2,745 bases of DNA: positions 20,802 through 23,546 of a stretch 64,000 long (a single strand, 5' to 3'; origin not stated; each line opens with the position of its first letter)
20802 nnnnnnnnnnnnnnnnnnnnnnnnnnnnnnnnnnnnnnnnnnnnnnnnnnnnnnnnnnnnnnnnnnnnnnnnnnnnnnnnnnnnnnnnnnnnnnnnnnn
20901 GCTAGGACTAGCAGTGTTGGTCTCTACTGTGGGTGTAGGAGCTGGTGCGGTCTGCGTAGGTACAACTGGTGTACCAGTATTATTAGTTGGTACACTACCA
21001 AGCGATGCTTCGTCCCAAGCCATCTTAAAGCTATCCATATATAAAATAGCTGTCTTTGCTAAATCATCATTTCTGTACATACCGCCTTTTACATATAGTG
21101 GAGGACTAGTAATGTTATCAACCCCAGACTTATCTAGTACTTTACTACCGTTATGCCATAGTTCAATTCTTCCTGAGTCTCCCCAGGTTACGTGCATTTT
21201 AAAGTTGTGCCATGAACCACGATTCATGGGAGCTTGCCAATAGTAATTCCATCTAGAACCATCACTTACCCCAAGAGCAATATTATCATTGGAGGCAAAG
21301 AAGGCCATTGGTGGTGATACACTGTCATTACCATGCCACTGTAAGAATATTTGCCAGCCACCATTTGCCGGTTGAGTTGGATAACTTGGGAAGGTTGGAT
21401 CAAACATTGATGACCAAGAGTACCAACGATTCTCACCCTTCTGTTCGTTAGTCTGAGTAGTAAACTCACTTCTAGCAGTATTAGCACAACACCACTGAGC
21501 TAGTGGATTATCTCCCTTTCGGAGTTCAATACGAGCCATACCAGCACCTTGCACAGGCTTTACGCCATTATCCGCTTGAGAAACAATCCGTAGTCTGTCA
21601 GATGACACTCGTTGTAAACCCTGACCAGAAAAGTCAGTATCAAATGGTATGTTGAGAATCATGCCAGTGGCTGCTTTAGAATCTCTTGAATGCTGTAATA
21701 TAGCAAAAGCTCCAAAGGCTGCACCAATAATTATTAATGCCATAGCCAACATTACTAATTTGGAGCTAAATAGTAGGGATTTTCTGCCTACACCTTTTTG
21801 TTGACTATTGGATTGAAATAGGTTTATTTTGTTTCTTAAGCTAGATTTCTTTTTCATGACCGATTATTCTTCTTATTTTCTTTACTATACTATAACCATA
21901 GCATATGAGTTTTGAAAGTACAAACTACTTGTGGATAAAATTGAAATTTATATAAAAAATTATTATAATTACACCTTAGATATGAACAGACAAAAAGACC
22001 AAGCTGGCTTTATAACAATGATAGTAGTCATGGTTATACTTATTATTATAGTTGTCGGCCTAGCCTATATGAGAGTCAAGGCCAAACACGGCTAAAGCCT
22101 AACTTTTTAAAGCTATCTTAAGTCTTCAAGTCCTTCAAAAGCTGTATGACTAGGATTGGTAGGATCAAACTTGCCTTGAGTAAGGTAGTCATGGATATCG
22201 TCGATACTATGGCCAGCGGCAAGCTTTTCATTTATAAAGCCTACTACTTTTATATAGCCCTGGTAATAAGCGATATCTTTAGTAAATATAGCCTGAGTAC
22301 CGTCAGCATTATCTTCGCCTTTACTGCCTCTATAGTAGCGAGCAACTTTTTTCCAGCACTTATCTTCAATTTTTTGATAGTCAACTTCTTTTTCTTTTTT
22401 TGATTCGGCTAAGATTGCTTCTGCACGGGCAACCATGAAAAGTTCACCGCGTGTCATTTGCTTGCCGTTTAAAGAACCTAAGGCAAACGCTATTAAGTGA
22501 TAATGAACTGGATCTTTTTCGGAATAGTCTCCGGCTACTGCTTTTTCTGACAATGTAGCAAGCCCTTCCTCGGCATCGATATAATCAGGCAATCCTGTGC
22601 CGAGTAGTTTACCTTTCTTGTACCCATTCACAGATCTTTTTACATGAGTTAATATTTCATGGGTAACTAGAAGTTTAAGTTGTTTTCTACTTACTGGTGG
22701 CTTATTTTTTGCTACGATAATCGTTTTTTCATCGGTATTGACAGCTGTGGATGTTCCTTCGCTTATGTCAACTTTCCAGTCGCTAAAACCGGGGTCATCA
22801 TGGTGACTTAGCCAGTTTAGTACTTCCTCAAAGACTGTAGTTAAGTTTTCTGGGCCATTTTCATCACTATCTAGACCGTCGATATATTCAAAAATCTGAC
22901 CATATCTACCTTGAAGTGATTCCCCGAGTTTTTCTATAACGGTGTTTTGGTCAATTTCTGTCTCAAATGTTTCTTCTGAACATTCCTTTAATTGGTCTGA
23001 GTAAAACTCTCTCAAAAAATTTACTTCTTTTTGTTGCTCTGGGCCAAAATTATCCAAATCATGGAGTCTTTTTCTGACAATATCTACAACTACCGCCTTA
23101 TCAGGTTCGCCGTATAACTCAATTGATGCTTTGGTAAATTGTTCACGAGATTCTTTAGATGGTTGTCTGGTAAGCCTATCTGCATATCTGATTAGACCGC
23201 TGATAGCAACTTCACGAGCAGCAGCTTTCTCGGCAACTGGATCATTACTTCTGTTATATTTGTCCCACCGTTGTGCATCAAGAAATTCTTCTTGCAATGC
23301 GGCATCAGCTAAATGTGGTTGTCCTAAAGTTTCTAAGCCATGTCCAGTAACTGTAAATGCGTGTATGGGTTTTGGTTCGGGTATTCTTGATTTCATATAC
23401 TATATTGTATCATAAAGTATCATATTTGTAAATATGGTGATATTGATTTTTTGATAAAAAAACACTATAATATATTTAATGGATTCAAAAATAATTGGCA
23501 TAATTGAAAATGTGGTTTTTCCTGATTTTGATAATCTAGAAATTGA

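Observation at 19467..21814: Tandem secreted jelly-roll enzymes share an apparently identical 863-bp block and swap C-terminal binding modules at the linker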

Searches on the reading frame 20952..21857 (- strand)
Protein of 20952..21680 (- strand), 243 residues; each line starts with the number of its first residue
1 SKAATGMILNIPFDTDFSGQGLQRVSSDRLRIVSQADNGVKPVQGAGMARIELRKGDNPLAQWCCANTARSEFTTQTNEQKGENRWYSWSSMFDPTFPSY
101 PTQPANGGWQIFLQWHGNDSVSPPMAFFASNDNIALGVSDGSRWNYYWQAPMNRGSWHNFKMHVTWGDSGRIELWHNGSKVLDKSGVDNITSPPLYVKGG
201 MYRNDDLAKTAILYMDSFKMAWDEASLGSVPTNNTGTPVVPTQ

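Call 20: find_related_loci(query=A1, collection=genome_contigs, flank=10000)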
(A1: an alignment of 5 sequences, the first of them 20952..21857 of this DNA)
Query A1 (302 aa) in genome_contigs; peptide patterns used: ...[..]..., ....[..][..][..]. (x = any residue, [..] = any of these).
78 stretches matched a pattern; 1 encode a relative of the query (tblastn E <= 1e-3); 1 distinct loci.
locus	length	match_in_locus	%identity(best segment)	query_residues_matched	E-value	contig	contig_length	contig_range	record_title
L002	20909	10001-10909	94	1-302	0e+0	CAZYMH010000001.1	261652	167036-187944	MAG TPA_asm: uncultured Candidatus Saccharibacteria bacterium isolate SRP300315_co1_59 genome assembly, contig: NODE_9_l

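Call 29: search_solved_structures(query=A1, max_evalue=1, show_alignments=2)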
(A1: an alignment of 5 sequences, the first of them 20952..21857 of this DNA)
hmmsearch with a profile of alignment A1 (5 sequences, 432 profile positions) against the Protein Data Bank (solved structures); distinct sequences matched with E-value up to 1: 0.

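Call 36: find_related_loci(query=A1, collection=metagenome_contigs, flank=10000)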
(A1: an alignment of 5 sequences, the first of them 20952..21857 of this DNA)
Query A1 (302 aa) in metagenome_contigs; peptide patterns used: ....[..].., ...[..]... (x = any residue, [..] = any of these).
247 stretches matched a pattern; 1 encode a relative of the query (tblastn E <= 1e-3); 1 distinct loci.
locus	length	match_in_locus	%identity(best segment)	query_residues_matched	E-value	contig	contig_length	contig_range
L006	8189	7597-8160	33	82-280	7e-28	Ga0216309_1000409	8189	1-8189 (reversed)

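Call 37: find_related_loci(query=A1, collection=viral_contigs, flank=5000)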
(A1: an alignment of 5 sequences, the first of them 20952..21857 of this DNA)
Query A1 (302 aa) in viral_contigs; peptide patterns used: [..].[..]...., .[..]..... (x = any residue, [..] = any of these).
46 stretches matched a pattern, but none encodes a relative of the query by tblastn (E <= 1e-3).

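Call 42: predict_structure(alignment_id=A1)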
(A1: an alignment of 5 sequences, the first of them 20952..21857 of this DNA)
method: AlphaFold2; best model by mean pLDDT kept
length: 302 residues; sequences in the alignment: 5
mean_pLDDT: 64.6   pTM: 0.62
mean pLDDT of the five models: 64.6, 63.0, 62.9, 62.4, 60.6
residues with pLDDT >= 90: 33; 70-90: 109; 50-70: 76; < 50: 84
segments of 3 or more residues with pLDDT < 50: 1-30, 54-84, 119-128, 164-166, 293-302
pLDDT, mean of each block of 10 residues (from residue 1): 41 38 39 63 67 42 33 30 57 87 77 63 45 60 84 85 56 64 76 84 86 91 83 93 76 58 70 82 74 40 35
secondary structure, 60 per line:
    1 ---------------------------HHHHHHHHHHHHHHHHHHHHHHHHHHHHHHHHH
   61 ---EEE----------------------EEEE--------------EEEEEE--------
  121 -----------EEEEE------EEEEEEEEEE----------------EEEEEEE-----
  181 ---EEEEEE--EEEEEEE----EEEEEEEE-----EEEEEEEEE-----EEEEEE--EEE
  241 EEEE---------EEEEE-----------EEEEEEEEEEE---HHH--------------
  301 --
elements in order: H28-60 E64-66 E89-92 E107-112 E132-136 E143-152 E169-175 E184-189 E192-198 E203-210 E216-224 E230-235 E238-244 E254-258 E270-280

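Call 47: fold_search(model_id=the predicted structure, library=pdb)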
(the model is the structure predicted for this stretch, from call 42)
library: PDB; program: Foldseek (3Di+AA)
matches with E <= 10: 1577; with E <= 0.001: 569
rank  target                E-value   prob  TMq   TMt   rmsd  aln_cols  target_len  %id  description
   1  2zzj                  2.8e-11  1.00  0.49  0.60   4.3       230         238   16  Crystal structure of endo-beta-1,4-glucuronan lyase from fungus Trichoderma reesei (released 2009-05-05)
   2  3imn                  2.9e-08  1.00  0.41  0.34   7.1       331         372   13  Crystal structure of heparin lyase I from Bacteroides thetaiotaomicron (released 2009-09-29)
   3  7nde                  6.4e-08  1.00  0.39  0.48   9.1       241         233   15  Trichoderma parareesei PL7A beta-glucuronan lyase (released 2022-03-02)
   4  6kcw                  8.8e-08  1.00  0.38  0.45   5.8       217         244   12  Structure of alginate lyase Aly36B (released 2020-06-24)
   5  6kzk_A                9.8e-08  1.00  0.42  0.52   4.3       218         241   12  Structure of alginate lyase Aly36B mutant K143A/M171A in complex with alginate trisaccharide (released 2020-09-23)
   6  3w9a_A                1.4e-07  1.00  0.42  0.52   5.7       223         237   16  Crystal structure of the catalytic domain of the glycoside hydrolase family 131 protein from Coprinopsis cinerea (released 2013-05-22)
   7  3ikw                  1.4e-07  1.00  0.40  0.33   7.4       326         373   14  Structure of Heparinase I from Bacteroides thetaiotaomicron (released 2009-09-29)
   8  3ilr_A                1.6e-07  1.00  0.41  0.34   6.3       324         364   12  Structure of Heparinase I from Bacteroides thetaiotaomicron in complex with tetrasaccharide product (released 2009-09-29)
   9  6d3u_A                2.0e-07  1.00  0.44  0.50   5.2       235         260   11  Complex structure of Ulvan lyase from Nonlaben Ulvanivorans- NLR48 (released 2018-06-06)
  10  8jt4                  2.3e-07  1.00  0.40  0.45   5.6       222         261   14  Substrate -binding mode guided protein design of alginate lyase FlAlyA for altered end-product distribution (released 2024-06-26)
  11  6kcv_A                2.3e-07  1.00  0.39  0.47   6.8       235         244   10  Structure of alginate lyase Aly36B mutant K143A/Y185A in complex with alginate tetrasaccharide (released 2020-06-24)
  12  9grw_A                2.6e-07  1.00  0.43  0.36   7.2       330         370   14  Structure of Heparinase I from Bacteroides eggerthii in complex with calcium cofactor (released 2025-09-24)
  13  3in9_A                2.6e-07  1.00  0.41  0.34   7.0       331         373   13  Crystal structure of heparin lyase I complexed with disaccharide heparin (released 2009-09-29)
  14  6d2c_A                3.5e-07  1.00  0.44  0.50   8.2       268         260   10  Structure of Ulvan lyase from Nonlaben Ulvanivorans- NLR48 (released 2018-06-06)
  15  3ina_A                3.9e-07  1.00  0.41  0.34   7.4       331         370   13  Crystal structure of heparin lyase I H151A mutant complexed with a dodecasaccharide heparin (released 2009-09-29)
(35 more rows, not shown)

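Call 56: search_solved_structures(query=window:20952-21680:-, max_evalue=10, show_alignments=3)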
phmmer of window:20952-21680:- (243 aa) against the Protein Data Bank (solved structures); distinct sequences matched with E-value up to 10: 0.

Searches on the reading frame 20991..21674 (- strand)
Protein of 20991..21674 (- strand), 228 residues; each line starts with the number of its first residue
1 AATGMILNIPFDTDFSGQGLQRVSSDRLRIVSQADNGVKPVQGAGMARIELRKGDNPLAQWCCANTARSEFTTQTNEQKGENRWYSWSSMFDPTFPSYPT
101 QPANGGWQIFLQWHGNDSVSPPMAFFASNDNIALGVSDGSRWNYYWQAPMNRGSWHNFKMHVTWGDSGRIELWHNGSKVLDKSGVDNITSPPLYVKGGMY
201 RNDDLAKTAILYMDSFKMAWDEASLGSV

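Call 84: find_homologous_proteins(query=A3, max_evalue=0.00001)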
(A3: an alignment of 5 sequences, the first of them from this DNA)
Query A3 (5 sequences) (228 aa, profile of the alignment): 692 proteins with E <= 0.00001 among 2565 candidates; the best 120 are listed.
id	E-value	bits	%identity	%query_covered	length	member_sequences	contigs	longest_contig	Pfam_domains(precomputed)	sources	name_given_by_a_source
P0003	2.4e-126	438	62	93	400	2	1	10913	PF14099.14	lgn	-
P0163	4.0e-90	319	54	82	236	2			PF14099.14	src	-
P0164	1.1e-83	298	33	87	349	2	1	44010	PF14099.14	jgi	jgi:uncharacterized protein (TIGR03382 family)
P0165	1.1e-81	292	33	87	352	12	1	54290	PF14099.14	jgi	jgi:uncharacterized protein (TIGR03382 family)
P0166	1.7e-79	285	33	87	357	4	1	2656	PF14099.14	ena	-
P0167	1.3e-78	282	34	87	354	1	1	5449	PF14099.14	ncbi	-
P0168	6.3e-73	263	32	87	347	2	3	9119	PF14099.14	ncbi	-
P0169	3.5e-72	261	32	88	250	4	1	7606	PF14099.14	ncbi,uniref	ncbi:polysaccharide lyase, partial [Archangium sp.]|uniref:polysaccharide lyase n=1 Tax=Archangium s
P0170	9.0e-72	259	33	87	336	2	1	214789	PF14099.14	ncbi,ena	-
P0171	3.7e-71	257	33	87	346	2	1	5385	PF14099.14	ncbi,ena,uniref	ncbi:MAG TPA: polysaccharide lyase [Archangium sp.]|uniref:polysaccharide lyase n=1 Tax=Archangium s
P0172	3.7e-70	254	37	87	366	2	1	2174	PF14099.14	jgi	jgi:uncharacterized protein (TIGR03382 family)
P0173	2.9e-69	251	32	87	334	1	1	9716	PF14099.14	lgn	-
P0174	5.5e-69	250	32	87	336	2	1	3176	PF14099.14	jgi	jgi:uncharacterized protein (TIGR03382 family)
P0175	1.6e-68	249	38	87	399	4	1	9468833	PF00754.32,PF22633.4,PF14099.14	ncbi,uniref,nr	ncbi:heparin lyase I family protein [Archangium primigenium]|uniref:heparin lyase I family protein n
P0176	2.9e-68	248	33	87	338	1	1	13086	PF14099.14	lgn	-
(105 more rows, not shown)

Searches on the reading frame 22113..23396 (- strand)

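Call 46: search_protein_families(library=pfam, proteins=[window:22113-23396:-], max_evalue=0.1)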
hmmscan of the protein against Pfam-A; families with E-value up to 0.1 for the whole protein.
window:22113-23396:- (427 aa): 1 family
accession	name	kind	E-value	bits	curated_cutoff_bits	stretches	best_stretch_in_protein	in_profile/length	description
PF08014.17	MATCAP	-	3.9e-19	69.3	27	2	205-285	138-219/365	Microtubule-associated tyrosine carboxypeptidase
